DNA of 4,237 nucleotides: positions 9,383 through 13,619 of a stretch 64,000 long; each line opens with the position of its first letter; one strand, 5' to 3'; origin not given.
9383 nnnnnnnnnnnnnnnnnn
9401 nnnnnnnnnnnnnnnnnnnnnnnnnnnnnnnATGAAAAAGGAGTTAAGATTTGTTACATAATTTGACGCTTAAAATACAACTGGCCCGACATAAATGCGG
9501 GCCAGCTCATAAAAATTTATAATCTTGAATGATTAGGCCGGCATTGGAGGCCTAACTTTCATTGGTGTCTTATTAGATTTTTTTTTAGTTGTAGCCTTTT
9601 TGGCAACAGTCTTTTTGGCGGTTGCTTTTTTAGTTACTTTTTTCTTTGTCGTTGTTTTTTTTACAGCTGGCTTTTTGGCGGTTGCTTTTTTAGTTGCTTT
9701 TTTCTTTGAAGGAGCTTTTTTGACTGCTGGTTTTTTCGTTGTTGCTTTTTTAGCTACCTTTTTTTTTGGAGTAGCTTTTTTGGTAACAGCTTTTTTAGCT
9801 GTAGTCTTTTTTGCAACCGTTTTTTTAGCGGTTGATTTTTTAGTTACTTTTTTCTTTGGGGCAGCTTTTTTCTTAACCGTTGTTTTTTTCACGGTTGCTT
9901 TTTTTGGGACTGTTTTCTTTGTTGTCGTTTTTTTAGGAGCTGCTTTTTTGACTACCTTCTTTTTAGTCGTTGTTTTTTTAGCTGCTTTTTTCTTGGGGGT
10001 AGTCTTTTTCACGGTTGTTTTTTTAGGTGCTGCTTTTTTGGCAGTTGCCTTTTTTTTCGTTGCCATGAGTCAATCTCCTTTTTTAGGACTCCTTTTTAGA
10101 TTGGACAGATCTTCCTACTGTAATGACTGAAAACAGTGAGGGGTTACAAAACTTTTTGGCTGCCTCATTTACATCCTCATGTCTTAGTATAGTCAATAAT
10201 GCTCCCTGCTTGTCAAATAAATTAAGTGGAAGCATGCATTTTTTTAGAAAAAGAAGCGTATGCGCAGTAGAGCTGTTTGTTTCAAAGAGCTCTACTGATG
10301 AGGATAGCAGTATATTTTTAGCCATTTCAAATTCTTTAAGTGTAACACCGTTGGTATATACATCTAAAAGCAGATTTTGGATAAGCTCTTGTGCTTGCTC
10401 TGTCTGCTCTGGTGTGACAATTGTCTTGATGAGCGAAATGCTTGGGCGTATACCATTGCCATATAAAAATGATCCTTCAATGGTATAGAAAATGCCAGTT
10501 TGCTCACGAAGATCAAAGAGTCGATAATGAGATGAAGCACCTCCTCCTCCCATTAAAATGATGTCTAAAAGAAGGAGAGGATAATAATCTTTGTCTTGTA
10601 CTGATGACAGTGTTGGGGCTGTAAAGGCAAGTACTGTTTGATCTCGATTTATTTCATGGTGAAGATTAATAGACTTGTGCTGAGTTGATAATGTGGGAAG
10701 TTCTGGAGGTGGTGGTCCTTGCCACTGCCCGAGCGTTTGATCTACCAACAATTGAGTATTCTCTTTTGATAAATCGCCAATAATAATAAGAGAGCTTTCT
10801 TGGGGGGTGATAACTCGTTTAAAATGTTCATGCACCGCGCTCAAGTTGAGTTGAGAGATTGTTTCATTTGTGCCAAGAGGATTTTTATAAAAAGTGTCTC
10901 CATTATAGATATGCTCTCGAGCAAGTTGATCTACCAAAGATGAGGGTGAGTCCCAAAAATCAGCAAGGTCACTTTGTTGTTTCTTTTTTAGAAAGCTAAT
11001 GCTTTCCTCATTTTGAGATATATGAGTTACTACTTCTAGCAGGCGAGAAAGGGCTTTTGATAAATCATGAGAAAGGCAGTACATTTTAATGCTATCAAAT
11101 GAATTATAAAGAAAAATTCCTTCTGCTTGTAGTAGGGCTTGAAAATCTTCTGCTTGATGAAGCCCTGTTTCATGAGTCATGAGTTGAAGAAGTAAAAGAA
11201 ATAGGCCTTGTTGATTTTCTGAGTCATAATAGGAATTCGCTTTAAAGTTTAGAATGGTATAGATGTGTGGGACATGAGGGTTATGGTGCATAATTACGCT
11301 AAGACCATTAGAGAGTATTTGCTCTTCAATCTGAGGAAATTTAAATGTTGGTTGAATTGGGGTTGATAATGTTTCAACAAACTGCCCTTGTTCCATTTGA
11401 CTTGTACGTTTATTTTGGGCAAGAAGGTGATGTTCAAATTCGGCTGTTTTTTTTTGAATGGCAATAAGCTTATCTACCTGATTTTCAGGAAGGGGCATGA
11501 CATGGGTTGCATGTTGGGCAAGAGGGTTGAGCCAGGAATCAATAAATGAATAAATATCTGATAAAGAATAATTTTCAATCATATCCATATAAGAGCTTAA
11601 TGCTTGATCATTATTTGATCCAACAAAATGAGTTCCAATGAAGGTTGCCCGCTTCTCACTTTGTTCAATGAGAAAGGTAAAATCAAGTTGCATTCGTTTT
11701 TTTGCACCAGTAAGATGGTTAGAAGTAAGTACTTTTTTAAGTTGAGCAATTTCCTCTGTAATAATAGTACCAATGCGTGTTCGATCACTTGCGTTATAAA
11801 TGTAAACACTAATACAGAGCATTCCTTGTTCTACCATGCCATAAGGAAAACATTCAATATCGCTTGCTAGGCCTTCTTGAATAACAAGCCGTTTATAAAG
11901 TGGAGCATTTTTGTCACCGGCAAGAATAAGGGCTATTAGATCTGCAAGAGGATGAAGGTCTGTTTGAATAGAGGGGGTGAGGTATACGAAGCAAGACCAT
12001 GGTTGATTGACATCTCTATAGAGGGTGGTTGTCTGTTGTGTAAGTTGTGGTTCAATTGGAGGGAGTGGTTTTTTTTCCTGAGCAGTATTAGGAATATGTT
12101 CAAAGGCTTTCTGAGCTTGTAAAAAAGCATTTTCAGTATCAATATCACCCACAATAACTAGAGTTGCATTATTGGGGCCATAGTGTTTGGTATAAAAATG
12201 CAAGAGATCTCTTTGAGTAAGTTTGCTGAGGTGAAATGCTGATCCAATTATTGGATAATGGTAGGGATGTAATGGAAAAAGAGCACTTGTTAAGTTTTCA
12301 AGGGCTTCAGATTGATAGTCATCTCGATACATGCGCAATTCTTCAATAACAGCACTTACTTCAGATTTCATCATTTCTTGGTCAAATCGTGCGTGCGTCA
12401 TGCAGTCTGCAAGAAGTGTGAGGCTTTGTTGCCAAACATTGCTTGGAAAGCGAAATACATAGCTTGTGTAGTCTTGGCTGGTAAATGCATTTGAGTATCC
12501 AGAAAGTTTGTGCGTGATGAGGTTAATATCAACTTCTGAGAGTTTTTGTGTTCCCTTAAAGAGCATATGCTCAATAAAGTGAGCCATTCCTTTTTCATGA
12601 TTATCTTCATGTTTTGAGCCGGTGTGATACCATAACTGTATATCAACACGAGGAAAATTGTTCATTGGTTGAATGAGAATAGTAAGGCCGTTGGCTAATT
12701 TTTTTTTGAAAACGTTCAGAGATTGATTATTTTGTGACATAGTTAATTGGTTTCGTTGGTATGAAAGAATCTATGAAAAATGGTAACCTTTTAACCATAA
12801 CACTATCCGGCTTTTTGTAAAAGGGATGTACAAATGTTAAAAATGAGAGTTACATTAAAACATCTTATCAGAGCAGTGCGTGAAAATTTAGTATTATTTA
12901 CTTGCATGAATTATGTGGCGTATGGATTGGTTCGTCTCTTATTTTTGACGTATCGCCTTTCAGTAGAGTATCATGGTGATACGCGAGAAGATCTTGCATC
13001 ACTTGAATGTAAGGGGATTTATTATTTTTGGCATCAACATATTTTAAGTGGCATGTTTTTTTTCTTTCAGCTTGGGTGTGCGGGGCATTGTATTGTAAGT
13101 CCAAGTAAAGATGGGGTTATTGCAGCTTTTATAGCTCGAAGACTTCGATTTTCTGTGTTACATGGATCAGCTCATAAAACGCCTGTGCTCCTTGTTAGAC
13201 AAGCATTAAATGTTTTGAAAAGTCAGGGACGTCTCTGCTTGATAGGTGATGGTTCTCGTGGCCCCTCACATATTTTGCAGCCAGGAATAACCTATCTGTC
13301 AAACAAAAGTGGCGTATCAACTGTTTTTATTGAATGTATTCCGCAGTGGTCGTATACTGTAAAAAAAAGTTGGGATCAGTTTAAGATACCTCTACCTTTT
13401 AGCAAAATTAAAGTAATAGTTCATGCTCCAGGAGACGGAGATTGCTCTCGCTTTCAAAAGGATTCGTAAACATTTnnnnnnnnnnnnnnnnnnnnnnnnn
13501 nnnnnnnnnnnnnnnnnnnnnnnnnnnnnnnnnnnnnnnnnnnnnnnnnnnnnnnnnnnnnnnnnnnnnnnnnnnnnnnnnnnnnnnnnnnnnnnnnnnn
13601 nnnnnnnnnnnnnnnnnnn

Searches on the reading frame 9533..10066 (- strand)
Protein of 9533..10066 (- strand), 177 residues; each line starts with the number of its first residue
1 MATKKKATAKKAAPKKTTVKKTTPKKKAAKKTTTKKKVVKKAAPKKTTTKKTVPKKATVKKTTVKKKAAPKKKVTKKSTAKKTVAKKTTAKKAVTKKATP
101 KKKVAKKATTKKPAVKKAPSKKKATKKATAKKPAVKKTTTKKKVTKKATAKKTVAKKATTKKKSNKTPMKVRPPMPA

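Call 106: search_protein_families(library=pfam, proteins=[window:9533-10066:-], max_evalue=0.001)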
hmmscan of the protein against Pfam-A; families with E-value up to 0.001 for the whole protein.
window:9533-10066:- (177 aa): 1 family
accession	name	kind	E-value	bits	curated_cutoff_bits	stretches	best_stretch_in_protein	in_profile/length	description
PF07382.16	HC2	-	1.5e-16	61.5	40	1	3-137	4-144/194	Histone H1-like nucleoprotein HC2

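Call 109: search_protein_families(library=ncbifam, proteins=[window:9533-10066:-], max_evalue=0.001)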
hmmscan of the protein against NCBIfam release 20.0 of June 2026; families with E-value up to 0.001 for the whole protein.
window:9533-10066:- (177 aa): 2 families
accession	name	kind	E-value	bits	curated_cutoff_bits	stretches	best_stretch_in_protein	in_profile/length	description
NF038053.1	hist_H1_lk_Burk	equivalog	9.9e-10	39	80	1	2-121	2-142/195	histone H1-like DNA-binding protein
NF038052.1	histone_lik_HC2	exception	4.9e-07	30.1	135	1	9-122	5-114/201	histone H1-like DNA-binding protein Hc2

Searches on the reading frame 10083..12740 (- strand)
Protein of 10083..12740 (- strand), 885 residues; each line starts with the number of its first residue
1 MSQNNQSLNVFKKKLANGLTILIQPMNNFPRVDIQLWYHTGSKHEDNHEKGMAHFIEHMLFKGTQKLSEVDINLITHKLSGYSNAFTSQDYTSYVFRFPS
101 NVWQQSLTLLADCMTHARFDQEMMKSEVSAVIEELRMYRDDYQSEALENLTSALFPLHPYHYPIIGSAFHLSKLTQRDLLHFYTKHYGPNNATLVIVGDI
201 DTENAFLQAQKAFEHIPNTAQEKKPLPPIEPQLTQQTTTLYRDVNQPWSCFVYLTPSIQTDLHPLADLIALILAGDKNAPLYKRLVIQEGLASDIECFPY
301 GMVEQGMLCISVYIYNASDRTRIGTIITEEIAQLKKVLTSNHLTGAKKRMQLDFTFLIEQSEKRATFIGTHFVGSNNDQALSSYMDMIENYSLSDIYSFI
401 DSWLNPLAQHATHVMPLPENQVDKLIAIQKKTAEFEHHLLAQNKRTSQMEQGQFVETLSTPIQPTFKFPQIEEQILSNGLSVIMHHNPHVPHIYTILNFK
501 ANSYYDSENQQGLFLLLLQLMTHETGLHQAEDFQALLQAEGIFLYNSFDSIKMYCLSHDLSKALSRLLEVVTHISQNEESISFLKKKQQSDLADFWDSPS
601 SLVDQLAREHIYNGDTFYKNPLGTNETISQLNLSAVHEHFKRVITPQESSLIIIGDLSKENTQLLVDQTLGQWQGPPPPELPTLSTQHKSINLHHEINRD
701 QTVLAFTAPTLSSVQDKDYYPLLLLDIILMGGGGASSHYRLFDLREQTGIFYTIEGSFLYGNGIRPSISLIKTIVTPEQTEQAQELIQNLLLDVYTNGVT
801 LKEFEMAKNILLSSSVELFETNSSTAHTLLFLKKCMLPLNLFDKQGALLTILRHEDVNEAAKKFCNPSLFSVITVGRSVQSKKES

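Call 24: search_protein_families(library=pfam, proteins=[window:10083-12740:-], max_evalue=0.00001)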
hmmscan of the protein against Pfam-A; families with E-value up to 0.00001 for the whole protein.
window:10083-12740:- (885 aa): 2 families
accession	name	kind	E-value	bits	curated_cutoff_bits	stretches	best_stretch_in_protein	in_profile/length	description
PF05193.26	Peptidase_M16_C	-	1.4e-49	168.9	23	2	173-349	1-180/181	Peptidase M16 inactive domain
PF00675.25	Peptidase_M16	-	3.3e-34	118.4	22.3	1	30-166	11-147/149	Insulinase (Peptidase family M16)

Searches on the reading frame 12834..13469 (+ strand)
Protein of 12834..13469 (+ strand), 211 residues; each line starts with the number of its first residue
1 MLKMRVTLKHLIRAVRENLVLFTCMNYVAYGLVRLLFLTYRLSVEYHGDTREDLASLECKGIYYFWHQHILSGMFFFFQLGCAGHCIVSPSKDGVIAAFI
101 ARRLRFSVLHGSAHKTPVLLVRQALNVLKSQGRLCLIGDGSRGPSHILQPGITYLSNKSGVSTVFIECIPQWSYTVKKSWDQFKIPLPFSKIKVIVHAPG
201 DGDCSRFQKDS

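Call 106: search_protein_families(library=pfam, proteins=[window:12834-13469:+], max_evalue=0.001)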
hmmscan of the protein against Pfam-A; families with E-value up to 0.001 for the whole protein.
window:12834-13469:+ (211 aa): 1 family
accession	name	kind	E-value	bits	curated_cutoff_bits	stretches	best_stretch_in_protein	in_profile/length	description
PF04028.18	DUF374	-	2e-10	40.5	26.8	1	84-144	8-68/69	Domain of unknown function (DUF374)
